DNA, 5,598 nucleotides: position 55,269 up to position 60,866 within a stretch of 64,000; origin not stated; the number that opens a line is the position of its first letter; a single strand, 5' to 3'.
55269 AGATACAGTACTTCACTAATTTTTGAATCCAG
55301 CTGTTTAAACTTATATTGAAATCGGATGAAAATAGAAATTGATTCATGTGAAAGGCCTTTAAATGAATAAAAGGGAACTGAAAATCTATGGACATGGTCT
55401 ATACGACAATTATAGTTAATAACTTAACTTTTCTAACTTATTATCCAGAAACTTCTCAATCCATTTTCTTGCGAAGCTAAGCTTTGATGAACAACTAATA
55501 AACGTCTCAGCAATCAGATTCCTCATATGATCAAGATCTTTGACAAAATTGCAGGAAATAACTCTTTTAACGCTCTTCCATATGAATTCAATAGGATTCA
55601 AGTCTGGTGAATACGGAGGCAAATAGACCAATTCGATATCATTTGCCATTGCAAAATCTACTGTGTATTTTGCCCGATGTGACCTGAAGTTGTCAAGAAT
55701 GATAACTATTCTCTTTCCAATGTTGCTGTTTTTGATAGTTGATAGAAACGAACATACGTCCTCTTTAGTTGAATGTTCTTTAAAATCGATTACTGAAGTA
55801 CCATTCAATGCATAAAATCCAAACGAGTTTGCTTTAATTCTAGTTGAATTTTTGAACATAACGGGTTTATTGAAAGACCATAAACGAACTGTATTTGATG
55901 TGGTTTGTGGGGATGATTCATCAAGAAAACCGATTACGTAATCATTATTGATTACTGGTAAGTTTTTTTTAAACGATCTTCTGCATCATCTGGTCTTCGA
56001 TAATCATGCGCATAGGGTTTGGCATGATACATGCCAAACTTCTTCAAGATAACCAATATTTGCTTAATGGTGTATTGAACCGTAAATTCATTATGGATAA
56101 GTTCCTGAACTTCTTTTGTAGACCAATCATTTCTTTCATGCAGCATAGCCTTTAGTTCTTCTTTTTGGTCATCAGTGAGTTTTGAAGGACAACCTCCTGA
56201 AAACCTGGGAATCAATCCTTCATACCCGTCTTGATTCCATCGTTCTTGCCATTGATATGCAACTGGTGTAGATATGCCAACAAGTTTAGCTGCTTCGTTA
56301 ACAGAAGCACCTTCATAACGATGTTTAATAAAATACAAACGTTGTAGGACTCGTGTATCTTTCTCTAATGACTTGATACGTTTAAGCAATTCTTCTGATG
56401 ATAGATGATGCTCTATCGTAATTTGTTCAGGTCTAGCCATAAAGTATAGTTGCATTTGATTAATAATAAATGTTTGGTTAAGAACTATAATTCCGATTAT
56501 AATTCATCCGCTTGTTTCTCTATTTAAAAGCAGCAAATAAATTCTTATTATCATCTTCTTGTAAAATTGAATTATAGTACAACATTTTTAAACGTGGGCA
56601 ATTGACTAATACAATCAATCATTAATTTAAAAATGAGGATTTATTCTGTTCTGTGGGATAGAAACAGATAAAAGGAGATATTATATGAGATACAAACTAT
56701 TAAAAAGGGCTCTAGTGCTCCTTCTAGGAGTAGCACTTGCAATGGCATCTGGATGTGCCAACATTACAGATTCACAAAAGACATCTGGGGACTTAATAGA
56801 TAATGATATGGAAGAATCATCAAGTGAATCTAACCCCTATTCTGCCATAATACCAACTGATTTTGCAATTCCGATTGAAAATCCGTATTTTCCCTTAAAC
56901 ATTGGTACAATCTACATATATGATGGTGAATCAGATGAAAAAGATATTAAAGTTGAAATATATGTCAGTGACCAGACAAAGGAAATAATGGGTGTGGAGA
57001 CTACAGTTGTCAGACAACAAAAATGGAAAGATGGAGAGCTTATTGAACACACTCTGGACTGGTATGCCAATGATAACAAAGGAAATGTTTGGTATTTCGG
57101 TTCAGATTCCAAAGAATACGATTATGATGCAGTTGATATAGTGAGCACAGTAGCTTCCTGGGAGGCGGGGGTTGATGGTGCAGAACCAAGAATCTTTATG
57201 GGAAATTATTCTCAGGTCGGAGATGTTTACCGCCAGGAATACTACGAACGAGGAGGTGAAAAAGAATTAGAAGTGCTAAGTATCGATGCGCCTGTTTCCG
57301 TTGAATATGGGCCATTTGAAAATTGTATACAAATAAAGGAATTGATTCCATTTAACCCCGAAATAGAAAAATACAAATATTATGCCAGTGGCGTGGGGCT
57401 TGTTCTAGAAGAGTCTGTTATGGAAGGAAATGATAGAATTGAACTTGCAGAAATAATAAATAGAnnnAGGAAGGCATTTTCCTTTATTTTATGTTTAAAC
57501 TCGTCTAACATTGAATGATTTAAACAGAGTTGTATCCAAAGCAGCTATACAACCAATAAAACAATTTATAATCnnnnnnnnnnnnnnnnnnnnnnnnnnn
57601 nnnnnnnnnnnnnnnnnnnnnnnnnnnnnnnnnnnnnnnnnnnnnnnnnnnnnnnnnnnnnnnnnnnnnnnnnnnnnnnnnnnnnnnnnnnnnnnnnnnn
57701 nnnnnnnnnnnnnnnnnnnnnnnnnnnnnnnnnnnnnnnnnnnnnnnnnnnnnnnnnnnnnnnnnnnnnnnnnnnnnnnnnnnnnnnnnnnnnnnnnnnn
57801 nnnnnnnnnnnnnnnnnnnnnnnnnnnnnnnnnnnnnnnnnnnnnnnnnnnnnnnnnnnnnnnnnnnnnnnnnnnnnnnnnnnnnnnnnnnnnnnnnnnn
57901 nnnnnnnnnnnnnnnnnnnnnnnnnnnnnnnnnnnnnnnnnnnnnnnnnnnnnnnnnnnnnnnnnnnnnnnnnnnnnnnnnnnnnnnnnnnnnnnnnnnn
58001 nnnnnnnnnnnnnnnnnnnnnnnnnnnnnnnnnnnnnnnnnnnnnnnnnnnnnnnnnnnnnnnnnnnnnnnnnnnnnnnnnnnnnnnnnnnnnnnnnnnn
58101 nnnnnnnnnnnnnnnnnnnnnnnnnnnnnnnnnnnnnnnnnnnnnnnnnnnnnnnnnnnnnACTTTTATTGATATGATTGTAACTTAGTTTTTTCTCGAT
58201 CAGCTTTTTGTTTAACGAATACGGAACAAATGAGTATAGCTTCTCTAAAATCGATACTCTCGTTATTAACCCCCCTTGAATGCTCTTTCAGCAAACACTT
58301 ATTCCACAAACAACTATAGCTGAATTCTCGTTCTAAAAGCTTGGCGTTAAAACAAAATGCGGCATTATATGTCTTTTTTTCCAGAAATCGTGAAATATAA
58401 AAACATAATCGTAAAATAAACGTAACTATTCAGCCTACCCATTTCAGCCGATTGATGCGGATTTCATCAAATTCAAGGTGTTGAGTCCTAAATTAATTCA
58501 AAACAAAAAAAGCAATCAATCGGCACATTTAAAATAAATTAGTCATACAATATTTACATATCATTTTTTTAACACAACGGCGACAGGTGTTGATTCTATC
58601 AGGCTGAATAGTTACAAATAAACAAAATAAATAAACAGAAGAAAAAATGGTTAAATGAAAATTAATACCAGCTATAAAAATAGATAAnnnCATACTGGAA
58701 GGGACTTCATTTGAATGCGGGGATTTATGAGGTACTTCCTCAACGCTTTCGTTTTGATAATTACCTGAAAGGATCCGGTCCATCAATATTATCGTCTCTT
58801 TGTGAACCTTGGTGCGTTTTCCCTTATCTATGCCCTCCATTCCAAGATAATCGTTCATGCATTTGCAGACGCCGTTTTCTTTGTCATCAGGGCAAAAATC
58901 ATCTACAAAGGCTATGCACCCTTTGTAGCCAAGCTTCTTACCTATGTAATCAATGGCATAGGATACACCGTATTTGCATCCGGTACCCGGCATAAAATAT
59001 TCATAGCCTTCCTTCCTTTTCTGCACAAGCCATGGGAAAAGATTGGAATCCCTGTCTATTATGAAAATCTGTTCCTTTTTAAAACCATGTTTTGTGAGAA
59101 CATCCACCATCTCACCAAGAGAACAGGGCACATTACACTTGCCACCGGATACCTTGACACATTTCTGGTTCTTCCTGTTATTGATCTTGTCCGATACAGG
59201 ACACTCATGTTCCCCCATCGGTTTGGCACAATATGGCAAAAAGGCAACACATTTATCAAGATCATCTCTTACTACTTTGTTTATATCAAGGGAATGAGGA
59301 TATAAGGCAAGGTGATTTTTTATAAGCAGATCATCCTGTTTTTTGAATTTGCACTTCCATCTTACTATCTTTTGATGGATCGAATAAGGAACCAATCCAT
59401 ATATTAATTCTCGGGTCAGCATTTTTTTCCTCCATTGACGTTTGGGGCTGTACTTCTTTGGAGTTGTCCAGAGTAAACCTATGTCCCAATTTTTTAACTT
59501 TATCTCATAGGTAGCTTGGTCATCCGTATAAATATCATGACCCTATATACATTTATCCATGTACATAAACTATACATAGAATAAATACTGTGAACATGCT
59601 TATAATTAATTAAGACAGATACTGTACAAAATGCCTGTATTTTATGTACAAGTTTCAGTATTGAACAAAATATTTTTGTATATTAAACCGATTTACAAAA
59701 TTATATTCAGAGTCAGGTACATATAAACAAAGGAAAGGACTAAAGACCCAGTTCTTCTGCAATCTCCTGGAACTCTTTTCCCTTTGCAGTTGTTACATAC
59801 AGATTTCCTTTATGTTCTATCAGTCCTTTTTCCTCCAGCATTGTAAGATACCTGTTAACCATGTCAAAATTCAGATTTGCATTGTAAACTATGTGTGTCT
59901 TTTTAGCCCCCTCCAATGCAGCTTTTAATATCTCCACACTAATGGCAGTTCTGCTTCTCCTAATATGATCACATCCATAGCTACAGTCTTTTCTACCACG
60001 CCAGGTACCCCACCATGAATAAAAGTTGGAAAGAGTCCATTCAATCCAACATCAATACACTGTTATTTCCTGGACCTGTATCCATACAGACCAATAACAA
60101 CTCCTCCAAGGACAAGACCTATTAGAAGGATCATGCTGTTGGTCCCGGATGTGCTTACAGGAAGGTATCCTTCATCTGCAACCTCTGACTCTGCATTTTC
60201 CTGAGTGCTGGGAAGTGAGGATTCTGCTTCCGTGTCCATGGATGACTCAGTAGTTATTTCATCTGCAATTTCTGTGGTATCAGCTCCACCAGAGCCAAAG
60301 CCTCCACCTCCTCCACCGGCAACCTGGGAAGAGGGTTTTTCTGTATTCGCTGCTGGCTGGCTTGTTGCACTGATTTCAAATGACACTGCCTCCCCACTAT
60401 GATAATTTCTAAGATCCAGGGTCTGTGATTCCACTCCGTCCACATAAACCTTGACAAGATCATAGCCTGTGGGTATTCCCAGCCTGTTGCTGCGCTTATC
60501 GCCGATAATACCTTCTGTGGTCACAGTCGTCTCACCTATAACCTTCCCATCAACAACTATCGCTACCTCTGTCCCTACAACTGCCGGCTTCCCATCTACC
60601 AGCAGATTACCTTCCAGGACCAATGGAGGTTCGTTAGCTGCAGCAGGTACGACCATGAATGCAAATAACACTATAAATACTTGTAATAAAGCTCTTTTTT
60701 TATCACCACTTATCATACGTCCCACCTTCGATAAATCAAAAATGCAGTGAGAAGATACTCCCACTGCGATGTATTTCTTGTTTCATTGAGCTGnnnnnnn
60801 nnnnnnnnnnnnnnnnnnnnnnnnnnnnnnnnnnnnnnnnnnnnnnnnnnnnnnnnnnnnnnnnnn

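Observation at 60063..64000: Cohesin-dockerin pair: dockerin protein, then three-cohesin scaffoldin, then membrane-anchored small protein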

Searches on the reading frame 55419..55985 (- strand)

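Call 13: search_protein_families(library=pfam, proteins=[window:55419-55985:-], max_evalue=0.01)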
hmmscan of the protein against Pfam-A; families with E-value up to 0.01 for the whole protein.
window:55419-55985:- (189 aa): 2 families
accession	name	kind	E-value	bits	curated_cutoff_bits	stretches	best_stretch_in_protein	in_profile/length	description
PF13358.12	DDE_3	-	1.4e-22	80.6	28.6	1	20-154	4-145/146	DDE superfamily endonuclease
PF03184.25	DDE_1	-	8e-05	22.7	22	1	84-149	70-136/177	DDE superfamily endonuclease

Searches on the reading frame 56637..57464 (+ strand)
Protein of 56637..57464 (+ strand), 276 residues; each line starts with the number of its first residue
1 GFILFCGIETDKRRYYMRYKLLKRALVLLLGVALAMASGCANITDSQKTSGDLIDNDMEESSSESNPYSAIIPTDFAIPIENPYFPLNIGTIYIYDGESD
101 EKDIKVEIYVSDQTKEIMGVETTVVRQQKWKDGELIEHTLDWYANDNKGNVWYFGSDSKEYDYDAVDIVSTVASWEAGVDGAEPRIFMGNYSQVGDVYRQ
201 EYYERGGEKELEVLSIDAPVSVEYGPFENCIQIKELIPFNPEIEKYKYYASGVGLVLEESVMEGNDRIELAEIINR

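Call 13: search_protein_families(library=pfam, proteins=[window:56637-57464:+], max_evalue=0.01)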
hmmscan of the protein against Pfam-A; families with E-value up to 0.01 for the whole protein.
window:56637-57464:+ (276 aa): 0 families

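Call 49: search_protein_families(library=ncbifam, proteins=[window:56685-57464:+], max_evalue=1)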
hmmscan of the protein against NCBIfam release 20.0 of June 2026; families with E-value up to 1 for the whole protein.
window:56685-57464:+ (260 aa): 1 family
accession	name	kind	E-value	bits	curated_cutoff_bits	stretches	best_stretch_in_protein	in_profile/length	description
NF009952.0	PRK13417.1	equivalog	0.23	10.8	531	1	64-98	46-80/352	F0F1 ATP synthase subunit A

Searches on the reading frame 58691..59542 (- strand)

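Call 13: search_protein_families(library=pfam, proteins=[window:58691-59542:-], max_evalue=0.01)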
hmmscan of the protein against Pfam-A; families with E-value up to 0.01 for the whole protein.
window:58691-59542:- (284 aa): 0 families

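Call 49: search_protein_families(library=ncbifam, proteins=[window:58691-59422:-], max_evalue=1)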
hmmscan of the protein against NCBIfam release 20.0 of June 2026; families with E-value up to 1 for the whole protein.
window:58691-59422:- (244 aa): 1 family
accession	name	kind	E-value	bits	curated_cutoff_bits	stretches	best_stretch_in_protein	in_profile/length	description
NF033715.1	glycyl_HPDL_Lrg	equivalog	0.071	10.9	1150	1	81-146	136-202/901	4-hydroxyphenylacetate decarboxylase large subunit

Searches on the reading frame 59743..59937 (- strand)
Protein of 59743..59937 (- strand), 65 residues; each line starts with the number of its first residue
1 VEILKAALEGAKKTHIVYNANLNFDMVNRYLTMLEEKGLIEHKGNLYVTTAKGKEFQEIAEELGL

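Call 49: search_protein_families(library=ncbifam, proteins=[window:59743-59937:-], max_evalue=1)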
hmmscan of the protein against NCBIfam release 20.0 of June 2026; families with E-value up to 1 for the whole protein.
window:59743-59937:- (65 aa): 3 families
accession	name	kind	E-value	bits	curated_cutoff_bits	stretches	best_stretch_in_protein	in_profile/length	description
NF053610.1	Sso10a_fam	subfamily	1.3e-23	82.8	60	1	1-56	8-63/64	Sso10a family chromatin protein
TIGR01884.1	cas_HTH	subfamily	0.006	16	60.2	1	1-47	145-196/202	CRISPR-associated CARF protein Csa3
NF038232.1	STM3845_fam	equivalog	0.047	13.4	100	1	17-56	210-254/277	retron St85 family effector protein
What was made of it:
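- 59740..59937 (-): Small winged-helix protein (HTH_45 / Sso10a family). It is the last conserved gene of the core cluster and a possible regulator. NCBIfam Sso10a_fam 82.8 bits against a cutoff of 60 (call 49).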

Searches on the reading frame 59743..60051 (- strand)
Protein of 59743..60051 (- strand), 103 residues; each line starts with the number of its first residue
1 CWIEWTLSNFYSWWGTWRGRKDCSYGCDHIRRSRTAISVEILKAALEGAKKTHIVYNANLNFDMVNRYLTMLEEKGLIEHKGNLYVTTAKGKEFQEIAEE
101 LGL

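Call 13: search_protein_families(library=pfam, proteins=[window:59743-60051:-], max_evalue=0.01)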
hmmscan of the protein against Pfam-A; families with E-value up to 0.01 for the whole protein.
window:59743-60051:- (103 aa): 3 families
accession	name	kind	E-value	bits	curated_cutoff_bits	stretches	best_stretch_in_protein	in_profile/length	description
PF14947.12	HTH_45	-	2e-23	82.6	25.5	1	31-100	1-71/77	Winged helix-turn-helix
PF25213.1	HVO_A0261_N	-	0.00057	20.2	35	1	40-100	15-76/86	HVO_A0261 N-terminal domain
PF00325.26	Crp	-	0.0043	17.2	21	0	64-78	18-32/32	Bacterial regulatory proteins, crp family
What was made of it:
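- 59740..59937 (-): Pfam HTH_45 2e-23 (call 13).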

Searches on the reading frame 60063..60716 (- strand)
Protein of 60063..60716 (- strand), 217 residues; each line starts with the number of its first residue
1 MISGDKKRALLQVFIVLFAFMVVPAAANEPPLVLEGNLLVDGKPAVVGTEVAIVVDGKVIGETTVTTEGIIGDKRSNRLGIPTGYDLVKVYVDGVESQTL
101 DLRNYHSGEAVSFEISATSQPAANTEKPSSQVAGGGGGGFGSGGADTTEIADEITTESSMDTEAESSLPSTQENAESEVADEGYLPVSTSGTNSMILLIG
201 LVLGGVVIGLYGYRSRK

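Call 7: search_protein_families(library=pfam, proteins=[window:60063-60716:-], max_evalue=1)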
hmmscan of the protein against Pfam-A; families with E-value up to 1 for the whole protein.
window:60063-60716:- (217 aa): 1 family
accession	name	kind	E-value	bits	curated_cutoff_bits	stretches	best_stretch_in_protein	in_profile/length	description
PF09813.14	Coa3_cc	-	0.28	11.3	27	1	198-213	16-31/48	Cytochrome c oxidase assembly factor 3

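Call 8: search_protein_families(library=ncbifam, proteins=[window:60063-60716:-], max_evalue=1)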
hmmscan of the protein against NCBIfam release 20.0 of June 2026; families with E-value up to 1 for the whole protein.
window:60063-60716:- (217 aa): 2 families
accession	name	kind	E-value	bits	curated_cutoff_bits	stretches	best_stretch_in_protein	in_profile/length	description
NF053819.1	EF0750_LPXTG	subfamily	0.0036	17.8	47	1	156-217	42-105/105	EF2685/EF0750 family sortase-dependent surface protein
NF033189.1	internalin_A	exception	0.11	10.7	1600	1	76-208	660-789/799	class 1 internalin InlA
